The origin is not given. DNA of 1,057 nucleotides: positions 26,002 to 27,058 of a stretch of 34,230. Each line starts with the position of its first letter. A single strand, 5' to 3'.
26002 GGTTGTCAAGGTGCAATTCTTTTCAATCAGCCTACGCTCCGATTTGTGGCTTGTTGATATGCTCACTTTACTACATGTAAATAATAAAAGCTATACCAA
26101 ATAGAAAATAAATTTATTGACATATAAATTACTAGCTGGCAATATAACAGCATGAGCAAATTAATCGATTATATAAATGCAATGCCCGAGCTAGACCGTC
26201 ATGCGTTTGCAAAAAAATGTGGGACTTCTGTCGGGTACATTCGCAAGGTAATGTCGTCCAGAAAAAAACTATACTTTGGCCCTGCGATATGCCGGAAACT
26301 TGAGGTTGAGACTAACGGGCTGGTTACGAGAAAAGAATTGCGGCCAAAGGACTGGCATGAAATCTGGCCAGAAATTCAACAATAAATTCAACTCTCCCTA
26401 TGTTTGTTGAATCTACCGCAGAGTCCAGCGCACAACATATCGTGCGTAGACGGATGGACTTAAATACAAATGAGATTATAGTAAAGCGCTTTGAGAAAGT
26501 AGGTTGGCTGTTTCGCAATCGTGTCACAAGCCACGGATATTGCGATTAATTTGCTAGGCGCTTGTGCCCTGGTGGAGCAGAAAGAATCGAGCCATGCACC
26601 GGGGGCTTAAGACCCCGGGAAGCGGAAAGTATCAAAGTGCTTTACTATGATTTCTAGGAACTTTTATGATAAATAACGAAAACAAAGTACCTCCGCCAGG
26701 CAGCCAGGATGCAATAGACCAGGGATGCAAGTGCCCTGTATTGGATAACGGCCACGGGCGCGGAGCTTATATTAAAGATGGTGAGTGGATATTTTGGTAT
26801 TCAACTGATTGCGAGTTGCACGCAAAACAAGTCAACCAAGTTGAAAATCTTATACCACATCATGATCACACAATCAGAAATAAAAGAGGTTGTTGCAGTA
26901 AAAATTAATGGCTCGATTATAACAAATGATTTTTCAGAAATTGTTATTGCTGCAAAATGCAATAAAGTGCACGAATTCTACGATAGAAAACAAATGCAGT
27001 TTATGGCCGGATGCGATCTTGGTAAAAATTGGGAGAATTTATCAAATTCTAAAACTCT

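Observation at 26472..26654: Strand-specific 23-bp helix closing a ~137-nt multi-hairpin core: candidate undescribed structured RNA downstream of the cro-like gene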

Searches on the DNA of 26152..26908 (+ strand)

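Call 5: search_rna_families(source=window, start=26300, end=26800, threshold=evalue, max_evalue=10, show_alignments=3)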
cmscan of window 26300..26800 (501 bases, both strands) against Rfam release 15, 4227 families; matches with E-value up to 10: 1.
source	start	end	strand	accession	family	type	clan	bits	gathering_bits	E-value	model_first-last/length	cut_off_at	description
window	26577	26611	+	RF01704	Glutamine-II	Cis-reg; riboswitch;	-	12.4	33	1.8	26-60/60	no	Glutamine-II riboswitch aptamer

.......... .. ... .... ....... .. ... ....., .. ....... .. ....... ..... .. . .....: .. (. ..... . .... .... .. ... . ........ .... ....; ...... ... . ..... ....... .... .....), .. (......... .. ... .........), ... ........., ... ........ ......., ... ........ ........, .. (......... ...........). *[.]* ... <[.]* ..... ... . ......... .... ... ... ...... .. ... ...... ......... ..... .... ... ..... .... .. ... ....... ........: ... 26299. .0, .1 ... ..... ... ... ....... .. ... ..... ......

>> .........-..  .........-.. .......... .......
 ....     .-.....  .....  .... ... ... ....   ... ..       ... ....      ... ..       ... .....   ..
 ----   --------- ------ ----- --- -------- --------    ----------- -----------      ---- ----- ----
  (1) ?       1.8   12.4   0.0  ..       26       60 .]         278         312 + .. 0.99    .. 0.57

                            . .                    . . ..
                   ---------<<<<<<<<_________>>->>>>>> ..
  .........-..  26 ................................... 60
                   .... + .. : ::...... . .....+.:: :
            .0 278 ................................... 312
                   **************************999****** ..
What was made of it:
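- On Riboswitch: There is no Rfam aptamer match (call 5).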

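Call 8: search_dna_similar(query=window:26386-26665:+, collection=phages, mode=distant, max_rows=40)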
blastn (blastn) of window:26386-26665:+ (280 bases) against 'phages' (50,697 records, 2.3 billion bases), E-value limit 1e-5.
No match.

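Call 9: search_dna_similar(query=window:26386-26665:+, collection=ecoli_genomes, mode=distant, max_rows=30)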
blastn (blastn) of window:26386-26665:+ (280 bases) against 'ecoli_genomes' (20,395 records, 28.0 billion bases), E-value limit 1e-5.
No match.

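Call 83: search_rna_families(source=L018, start=2600, end=3060, threshold=evalue, max_evalue=10, show_alignments=2)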
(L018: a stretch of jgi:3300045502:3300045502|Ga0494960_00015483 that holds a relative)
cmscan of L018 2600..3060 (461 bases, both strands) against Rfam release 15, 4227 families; matches with E-value up to 10: 1.
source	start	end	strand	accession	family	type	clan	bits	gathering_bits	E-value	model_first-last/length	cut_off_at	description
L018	2719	2797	-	RF02246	Six3os1_1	Gene; lncRNA;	-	11.2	50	5.2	1-87/87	no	Six3os1 conserved region 1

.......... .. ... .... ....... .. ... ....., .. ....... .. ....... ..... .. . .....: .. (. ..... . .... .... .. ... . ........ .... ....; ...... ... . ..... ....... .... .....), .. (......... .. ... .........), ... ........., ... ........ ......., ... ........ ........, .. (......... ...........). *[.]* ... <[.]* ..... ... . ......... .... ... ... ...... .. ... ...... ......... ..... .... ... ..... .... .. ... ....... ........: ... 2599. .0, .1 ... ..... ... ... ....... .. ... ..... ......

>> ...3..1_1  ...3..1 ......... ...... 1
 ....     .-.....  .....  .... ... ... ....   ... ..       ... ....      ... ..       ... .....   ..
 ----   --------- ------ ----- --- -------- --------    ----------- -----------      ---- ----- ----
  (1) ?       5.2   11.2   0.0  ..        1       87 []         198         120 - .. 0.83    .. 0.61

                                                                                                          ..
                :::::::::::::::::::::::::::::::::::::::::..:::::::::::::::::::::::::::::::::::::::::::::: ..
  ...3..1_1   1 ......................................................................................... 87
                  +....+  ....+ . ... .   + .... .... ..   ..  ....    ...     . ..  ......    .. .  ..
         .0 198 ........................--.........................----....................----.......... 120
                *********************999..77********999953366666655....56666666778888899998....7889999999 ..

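Call 84: search_rna_families(source=L049, start=1440, end=1760, threshold=evalue, max_evalue=10, show_alignments=2)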
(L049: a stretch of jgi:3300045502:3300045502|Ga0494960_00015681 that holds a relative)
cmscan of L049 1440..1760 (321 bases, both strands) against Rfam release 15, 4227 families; matches with E-value up to 10: 1.
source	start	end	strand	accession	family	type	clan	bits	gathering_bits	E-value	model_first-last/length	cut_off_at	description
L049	1663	1692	-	RF02227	sX8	Gene; sRNA;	-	12.2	50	8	39-68/82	no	Proteobacterial sRNA sX8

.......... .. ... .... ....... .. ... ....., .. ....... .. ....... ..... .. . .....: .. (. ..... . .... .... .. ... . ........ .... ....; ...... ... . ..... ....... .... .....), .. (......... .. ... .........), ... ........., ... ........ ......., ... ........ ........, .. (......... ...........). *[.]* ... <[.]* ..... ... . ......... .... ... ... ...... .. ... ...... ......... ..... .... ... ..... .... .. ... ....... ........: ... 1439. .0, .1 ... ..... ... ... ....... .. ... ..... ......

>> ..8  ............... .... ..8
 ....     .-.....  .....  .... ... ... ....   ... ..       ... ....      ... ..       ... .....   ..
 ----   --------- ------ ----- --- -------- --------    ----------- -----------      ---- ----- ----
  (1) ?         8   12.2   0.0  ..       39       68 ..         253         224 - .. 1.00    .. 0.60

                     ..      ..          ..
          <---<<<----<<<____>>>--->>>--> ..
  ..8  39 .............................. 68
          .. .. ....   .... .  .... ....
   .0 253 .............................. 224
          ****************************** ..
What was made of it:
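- On Any Rfam 15 family: At E <= 10 there were only chance-level hits: Glutamine-II at 12.4 bits against a threshold of 33, sX8 and Six3os1 (calls 5, 83, 84).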

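Call 87: search_dna_similar(query=window:26386-26665:+, collection=plasmids, mode=distant, max_evalue=0.001)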
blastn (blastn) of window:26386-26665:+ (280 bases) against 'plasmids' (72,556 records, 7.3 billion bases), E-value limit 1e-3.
No match.
